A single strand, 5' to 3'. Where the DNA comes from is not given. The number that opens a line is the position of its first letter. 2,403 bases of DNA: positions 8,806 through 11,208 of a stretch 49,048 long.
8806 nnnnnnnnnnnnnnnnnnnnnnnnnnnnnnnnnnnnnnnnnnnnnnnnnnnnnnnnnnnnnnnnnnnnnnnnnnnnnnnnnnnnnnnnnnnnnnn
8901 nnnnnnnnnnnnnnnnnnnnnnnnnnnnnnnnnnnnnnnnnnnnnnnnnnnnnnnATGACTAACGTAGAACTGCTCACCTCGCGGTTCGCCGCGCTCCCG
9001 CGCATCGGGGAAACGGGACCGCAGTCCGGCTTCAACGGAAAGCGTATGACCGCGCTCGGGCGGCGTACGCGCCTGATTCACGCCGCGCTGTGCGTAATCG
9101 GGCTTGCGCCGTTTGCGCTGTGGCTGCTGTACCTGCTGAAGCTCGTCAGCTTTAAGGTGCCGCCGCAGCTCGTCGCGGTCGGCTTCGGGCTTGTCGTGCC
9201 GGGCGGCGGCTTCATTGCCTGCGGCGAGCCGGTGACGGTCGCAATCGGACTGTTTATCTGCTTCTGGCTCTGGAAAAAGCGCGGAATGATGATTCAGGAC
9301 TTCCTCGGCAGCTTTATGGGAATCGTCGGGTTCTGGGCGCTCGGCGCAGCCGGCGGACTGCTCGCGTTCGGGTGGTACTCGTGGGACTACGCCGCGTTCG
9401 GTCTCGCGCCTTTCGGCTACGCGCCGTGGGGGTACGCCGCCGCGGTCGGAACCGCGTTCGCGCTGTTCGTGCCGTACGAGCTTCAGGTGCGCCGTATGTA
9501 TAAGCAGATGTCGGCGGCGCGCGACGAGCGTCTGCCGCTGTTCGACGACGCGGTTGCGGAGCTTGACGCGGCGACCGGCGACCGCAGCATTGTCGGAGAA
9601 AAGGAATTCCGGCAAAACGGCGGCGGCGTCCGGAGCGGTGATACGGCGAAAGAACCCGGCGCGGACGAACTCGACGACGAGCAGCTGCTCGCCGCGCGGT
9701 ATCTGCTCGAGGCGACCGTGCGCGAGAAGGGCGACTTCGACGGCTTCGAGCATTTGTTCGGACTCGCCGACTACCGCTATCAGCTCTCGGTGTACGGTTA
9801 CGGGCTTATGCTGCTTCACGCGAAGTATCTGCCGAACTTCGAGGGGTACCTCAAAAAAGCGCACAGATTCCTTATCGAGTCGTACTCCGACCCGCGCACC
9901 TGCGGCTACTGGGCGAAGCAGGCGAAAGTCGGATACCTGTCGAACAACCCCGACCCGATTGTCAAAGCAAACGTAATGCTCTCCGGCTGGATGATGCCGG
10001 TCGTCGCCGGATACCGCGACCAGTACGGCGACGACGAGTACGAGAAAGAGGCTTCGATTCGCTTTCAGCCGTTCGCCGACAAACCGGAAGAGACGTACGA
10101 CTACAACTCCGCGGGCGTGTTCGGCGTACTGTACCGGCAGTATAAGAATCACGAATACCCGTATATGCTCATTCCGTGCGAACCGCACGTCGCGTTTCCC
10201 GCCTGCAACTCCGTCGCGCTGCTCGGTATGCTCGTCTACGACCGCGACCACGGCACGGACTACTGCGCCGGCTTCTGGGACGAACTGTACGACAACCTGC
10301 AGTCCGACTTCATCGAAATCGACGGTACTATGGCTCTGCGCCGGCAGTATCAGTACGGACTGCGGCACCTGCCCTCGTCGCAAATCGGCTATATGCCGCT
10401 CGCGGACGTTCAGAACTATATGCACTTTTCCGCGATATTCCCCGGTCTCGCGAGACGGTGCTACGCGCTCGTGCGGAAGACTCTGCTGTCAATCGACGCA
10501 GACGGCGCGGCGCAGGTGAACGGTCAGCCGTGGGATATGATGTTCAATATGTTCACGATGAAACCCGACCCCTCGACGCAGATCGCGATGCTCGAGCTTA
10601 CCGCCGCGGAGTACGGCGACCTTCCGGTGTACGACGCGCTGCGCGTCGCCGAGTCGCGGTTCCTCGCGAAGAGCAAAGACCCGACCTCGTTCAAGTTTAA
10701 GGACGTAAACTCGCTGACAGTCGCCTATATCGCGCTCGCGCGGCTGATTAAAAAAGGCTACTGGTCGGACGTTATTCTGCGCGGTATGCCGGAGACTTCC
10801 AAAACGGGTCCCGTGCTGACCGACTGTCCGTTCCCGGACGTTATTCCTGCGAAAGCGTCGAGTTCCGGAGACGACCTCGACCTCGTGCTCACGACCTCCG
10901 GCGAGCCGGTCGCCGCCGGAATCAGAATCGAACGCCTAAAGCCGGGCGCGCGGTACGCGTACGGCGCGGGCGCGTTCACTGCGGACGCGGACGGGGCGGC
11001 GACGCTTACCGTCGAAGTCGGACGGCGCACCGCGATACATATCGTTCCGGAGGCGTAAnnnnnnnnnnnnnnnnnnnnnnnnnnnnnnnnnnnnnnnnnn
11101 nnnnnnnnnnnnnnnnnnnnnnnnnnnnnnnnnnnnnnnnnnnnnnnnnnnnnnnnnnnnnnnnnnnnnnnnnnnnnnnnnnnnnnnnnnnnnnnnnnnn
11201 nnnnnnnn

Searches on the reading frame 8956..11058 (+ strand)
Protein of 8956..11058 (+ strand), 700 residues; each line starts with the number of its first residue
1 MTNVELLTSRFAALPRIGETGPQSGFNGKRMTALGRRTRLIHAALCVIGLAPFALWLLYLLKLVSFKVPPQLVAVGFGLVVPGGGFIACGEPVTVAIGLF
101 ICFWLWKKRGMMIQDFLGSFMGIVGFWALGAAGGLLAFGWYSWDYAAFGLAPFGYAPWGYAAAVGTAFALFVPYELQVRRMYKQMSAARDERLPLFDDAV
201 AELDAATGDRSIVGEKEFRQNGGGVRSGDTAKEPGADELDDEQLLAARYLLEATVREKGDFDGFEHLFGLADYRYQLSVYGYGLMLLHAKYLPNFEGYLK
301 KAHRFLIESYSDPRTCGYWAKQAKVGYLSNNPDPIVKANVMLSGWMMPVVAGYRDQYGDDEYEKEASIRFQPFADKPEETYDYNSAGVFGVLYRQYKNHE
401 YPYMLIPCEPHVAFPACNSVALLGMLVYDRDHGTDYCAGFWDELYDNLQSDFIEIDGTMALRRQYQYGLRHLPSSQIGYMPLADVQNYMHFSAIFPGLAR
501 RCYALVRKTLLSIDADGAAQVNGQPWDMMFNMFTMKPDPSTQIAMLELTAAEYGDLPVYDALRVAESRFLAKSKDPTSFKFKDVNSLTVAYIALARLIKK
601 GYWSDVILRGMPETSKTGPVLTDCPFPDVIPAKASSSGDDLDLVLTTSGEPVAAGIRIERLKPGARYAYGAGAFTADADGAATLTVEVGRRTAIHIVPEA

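Call 11: find_encoding_contigs(protein=window:8956-11058:+, flank=4000, max_places=10)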
Protein window:8956-11058:+ (700 aa): no gene with exactly this product is on record in the collection.

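Call 12: search_protein_families(library=pfam, proteins=[window:8956-11058:+], max_evalue=0.01)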
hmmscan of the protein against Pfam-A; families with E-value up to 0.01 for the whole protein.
window:8956-11058:+ (700 aa): 1 family
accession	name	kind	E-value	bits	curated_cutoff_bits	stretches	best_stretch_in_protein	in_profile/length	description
PF18566.7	Ldi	-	2.1e-53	182.4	26.1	1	274-564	1-295/318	Linalool dehydratase/isomerase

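Call 13: find_homologous_proteins(query=window:8956-11058:+, max_evalue=1e-20)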
Query window:8956-11058:+ (700 aa): 91 proteins with E <= 1e-20 among 8000 candidates.
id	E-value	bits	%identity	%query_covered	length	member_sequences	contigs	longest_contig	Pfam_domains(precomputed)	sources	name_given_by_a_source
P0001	0.0e+0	1630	100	100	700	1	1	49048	PF18566.8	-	-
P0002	1.0e-297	1007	66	99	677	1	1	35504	PF18566.8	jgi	jgi:hypothetical protein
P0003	1.2e-296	1004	65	100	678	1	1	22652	PF18566.8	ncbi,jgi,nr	ncbi:MAG: hypothetical protein LBN02_02225 [Oscillospiraceae bacterium]|jgi:MFS family permease|nr:h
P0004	3.1e-292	989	64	99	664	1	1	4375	PF18566.8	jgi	jgi:hypothetical protein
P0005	9.3e-285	964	62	100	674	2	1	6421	PF18566.8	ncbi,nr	ncbi:MAG: hypothetical protein LBC65_05665 [Oscillospiraceae bacterium]|nr:hypothetical protein [Osc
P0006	2.7e-284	963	63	99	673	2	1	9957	PF18566.8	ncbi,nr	ncbi:MAG: hypothetical protein LBT36_05320 [Oscillospiraceae bacterium]|nr:hypothetical protein [Osc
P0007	2.8e-283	960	62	100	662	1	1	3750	PF18566.8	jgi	jgi:hypothetical protein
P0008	3.9e-283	959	63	99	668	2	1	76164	PF18566.8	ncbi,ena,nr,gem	ncbi:MAG: hypothetical protein FWH33_03980 [Oscillospiraceae bacterium]|nr:hypothetical protein [Osc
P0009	6.6e-281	952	62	100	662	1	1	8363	PF18566.8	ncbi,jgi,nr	ncbi:MAG: hypothetical protein LBH17_04935 [Oscillospiraceae bacterium]|jgi:hypothetical protein|nr:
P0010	7.5e-278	942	61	99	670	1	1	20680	PF18566.8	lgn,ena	-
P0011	5.5e-274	929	60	100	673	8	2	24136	PF18566.8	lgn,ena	-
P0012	6.0e-274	929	61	99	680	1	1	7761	PF18566.8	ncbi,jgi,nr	ncbi:MAG: hypothetical protein LBN99_06550 [Oscillospiraceae bacterium]|jgi:hypothetical protein|nr:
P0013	1.4e-273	927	61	99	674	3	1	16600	PF18566.8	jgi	-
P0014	1.3e-271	921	60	100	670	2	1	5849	PF18566.8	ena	-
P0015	1.6e-271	921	61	100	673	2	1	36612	PF18566.8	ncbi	-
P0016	2.0e-269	914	58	100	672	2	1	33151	PF18566.8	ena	-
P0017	3.2e-269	913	58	99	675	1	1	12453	PF18566.8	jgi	-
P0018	3.9e-268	909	59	100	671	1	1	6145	PF18566.8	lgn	-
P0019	7.5e-268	909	59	100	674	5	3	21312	PF18566.8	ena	-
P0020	1.3e-267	908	59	99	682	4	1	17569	PF18566.8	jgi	jgi:hypothetical protein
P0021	6.7e-267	905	57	99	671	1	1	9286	PF18566.8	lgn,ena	-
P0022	5.5e-266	902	58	100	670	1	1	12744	PF18566.8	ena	-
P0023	6.3e-265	899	59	100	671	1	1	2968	PF18566.8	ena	-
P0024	1.8e-264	897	59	99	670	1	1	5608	PF18566.8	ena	-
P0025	2.1e-261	887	56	100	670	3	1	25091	PF18566.8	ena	-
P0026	3.9e-260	883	59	100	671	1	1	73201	PF18566.8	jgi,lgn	jgi:hypothetical protein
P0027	7.0e-258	876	57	99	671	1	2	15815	PF18566.8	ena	-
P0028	1.9e-255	867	61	92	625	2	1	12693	PF18566.8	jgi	jgi:hypothetical protein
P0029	3.6e-254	863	56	99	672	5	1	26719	PF18566.8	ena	-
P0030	4.6e-254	863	55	99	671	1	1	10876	PF18566.8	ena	-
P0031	3.8e-253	860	56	99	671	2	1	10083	PF18566.8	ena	-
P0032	7.1e-250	849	55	100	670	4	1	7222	PF18566.8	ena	-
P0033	2.6e-248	844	64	86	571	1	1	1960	PF18566.8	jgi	jgi:hypothetical protein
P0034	2.9e-248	844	55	99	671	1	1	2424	PF18566.8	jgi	-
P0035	5.6e-244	830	60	89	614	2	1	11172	PF18566.8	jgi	jgi:hypothetical protein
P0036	1.3e-241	822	67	78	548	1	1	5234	PF18566.8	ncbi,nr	ncbi:MAG: hypothetical protein LBC28_01640, partial [Oscillospiraceae bacterium]|nr:hypothetical pro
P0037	4.3e-234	797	63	84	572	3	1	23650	PF18566.8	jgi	jgi:hypothetical protein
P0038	1.1e-231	789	52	100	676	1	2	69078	PF18566.8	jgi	jgi:hypothetical protein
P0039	2.1e-230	785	55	99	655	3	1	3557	PF18566.8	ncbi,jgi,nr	ncbi:MAG: hypothetical protein LBK23_06500 [Oscillospiraceae bacterium]|jgi:hypothetical protein|nr:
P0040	2.8e-230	784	53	100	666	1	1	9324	PF18566.8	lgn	-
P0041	3.7e-221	754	58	84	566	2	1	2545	PF18566.8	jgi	-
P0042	3.2e-220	751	51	100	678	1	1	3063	PF18566.8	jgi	jgi:hypothetical protein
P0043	4.9e-220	750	50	100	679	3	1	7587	PF18566.8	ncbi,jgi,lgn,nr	ncbi:MAG: hypothetical protein LBJ99_04750 [Oscillospiraceae bacterium]|jgi:hypothetical protein|nr:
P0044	7.9e-220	750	52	100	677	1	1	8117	PF18566.8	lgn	-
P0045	9.7e-220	749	57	84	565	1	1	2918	PF18566.8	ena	-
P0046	2.5e-219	748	50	100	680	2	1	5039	PF18566.8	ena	-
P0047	2.9e-219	748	51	98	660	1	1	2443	PF18566.8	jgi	jgi:hypothetical protein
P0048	1.6e-213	729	55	86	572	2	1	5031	PF18566.8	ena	-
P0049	2.1e-213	729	49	100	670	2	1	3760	PF18566.8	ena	-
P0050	9.4e-213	726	50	100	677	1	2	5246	PF18566.8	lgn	-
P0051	3.8e-212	724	49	100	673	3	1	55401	PF18566.8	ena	-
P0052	1.4e-210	719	50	100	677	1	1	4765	PF18566.8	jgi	jgi:hypothetical protein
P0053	2.6e-210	718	49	100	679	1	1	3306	PF18566.8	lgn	-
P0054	2.7e-210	718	49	100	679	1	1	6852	PF18566.8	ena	-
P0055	8.0e-207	707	49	100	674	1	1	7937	PF18566.8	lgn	-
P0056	2.4e-206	705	49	100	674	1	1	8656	PF18566.8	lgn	-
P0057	3.1e-206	705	49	99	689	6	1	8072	PF18566.8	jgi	jgi:hypothetical protein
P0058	1.2e-205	703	61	73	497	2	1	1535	PF18566.8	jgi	-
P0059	1.2e-204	700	48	99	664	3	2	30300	PF18566.8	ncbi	-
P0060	5.7e-201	687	47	100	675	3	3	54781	PF18566.8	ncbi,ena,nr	ncbi:MAG: hypothetical protein IKN89_01490 [Oscillospiraceae bacterium]|nr:hypothetical protein [Osc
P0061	1.5e-197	676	47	100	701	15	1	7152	PF18566.8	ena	-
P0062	1.1e-192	660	45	100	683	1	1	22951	PF18566.8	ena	-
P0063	2.9e-184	632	62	59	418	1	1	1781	PF18566.8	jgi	jgi:hypothetical protein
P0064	4.6e-181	622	44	99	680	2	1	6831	PF18566.8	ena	-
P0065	5.4e-170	585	57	65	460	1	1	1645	PF18566.8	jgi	jgi:hypothetical protein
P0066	7.2e-148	512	39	99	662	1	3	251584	PF18566.8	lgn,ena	-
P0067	1.3e-136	475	37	100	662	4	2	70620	PF18566.8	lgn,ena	-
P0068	1.1e-133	465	38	98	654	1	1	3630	PF18566.8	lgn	-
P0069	3.3e-133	463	38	99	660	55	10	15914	PF18566.8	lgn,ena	-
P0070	1.2e-131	458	41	68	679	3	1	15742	PF18566.8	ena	-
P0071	3.4e-130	453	37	99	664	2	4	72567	PF18566.8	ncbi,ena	-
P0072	2.0e-129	451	38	99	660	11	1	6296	PF18566.8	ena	-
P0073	1.3e-128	448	50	64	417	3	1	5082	PF18566.8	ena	-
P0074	7.2e-128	446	37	99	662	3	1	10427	PF18566.8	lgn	-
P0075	2.5e-127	444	37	99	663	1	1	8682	PF18566.8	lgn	-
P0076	1.6e-122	428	37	99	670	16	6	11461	PF18566.8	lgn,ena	-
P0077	5.7e-121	423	38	99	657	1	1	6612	PF18566.8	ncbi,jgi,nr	ncbi:MAG: hypothetical protein LBP23_10120 [Treponema sp.]|jgi:hypothetical protein|nr:hypothetical 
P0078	6.5e-119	416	37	99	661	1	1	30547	PF18566.8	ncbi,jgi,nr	ncbi:MAG: hypothetical protein LBQ55_07460 [Treponema sp.]|jgi:hypothetical protein|nr:hypothetical 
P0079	2.4e-118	414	39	84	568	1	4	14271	PF18566.8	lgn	-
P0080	2.8e-118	414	36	99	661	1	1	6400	PF18566.8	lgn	-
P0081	7.2e-103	363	35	96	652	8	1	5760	PF18566.8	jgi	jgi:hypothetical protein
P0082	1.5e-102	362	34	99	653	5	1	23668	PF18566.8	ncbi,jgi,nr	ncbi:MAG: hypothetical protein LBC57_09785 [Treponema sp.]|jgi:hypothetical protein|nr:hypothetical 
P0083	1.6e-101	359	34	99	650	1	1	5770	PF18566.8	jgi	jgi:hypothetical protein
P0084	2.6e-101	358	34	100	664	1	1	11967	PF18566.8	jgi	jgi:hypothetical protein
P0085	2.8e-85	305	28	99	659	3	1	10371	PF18566.8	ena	-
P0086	3.3e-81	292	32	95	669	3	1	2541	PF18566.8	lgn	-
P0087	1.5e-79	286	35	66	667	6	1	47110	PF18566.8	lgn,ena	-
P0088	1.8e-76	276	30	97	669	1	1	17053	PF18566.8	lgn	-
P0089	6.9e-76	274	31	95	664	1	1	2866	PF18566.8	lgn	-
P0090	4.7e-75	271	32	95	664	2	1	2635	PF18566.8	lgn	-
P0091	9.8e-37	145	26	89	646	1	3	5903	PF18566.8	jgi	jgi:hypothetical protein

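Call 14: find_encoding_contigs(protein=P0002, flank=3000, max_places=3)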
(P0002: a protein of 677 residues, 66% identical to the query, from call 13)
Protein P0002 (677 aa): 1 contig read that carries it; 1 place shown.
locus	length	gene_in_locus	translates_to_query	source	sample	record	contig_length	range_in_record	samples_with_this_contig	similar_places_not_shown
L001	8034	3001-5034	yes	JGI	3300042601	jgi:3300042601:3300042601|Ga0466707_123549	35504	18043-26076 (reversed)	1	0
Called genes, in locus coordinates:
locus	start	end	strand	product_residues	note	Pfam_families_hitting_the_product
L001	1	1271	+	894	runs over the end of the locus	PF01326:PPDK_N, PF00391:PEP-utilizers, PF02896:PEP-utilizers_C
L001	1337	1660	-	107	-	-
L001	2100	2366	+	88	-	-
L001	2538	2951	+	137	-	PF12327:FtsZ_C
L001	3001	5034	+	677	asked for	PF18566:Ldi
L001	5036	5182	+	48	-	-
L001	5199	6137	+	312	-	PF00122:E1-E2_ATPase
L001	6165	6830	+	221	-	-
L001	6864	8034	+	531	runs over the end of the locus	PF00890:FAD_binding_2, PF01266:DAO (faint)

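Call 15: find_encoding_contigs(protein=P0003, flank=3000, max_places=3)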
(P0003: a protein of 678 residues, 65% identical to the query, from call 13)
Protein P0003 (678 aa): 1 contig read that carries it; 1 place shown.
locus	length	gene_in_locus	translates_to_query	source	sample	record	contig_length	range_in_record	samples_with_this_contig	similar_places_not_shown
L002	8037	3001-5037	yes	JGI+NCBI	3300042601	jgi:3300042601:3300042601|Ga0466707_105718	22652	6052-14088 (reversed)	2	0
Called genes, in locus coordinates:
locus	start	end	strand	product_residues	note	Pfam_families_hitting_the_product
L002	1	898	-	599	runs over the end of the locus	PF00664:ABC_membrane, PF09879:EhaF (faint), PF00005:ABC_tran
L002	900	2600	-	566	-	PF00664:ABC_membrane, PF02463:SMC_N (faint), PF00005:ABC_tran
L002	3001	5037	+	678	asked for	PF18566:Ldi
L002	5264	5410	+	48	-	-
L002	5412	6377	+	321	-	PF00122:E1-E2_ATPase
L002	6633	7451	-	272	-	PF00376:MerR, PF13411:MerR_1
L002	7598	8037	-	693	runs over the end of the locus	-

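Call 16: find_encoding_contigs(protein=P0008, flank=3000, max_places=3)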
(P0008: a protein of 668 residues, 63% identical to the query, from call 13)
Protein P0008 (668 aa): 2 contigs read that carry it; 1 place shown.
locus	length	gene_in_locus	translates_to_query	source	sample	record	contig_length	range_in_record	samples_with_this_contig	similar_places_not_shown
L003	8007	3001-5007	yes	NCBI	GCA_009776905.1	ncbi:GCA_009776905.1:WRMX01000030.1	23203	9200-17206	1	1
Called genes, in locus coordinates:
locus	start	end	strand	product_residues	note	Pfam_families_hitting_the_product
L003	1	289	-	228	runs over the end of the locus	PF01863:YgjP-like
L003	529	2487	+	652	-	PF00890:FAD_binding_2, PF01266:DAO (weak), PF07992:Pyr_redox_2 (faint)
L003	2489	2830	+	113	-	PF00037:Fer4 (weak), PF13237:Fer4_10 (weak), PF14697:Fer4_21 (weak), PF12838:Fer4_7, PF13187:Fer4_9 (weak)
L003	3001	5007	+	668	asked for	PF18566:Ldi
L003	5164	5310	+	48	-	-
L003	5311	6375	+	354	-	-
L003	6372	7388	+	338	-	PF00106:adh_short, PF08659:KR (faint), PF13561:adh_short_C2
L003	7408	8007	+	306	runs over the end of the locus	PF00106:adh_short, PF13561:adh_short_C2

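Call 31: search_protein_families(library=ncbifam, proteins=[window:8956-11058:+], max_evalue=0.1)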
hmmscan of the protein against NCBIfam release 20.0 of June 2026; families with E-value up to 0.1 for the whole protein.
window:8956-11058:+ (700 aa): 0 families

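Call 32: search_protein_families(library=padloc, proteins=[window:8956-11058:+], max_evalue=0.1)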
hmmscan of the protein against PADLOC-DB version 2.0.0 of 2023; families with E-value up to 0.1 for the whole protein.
window:8956-11058:+ (700 aa): 0 families
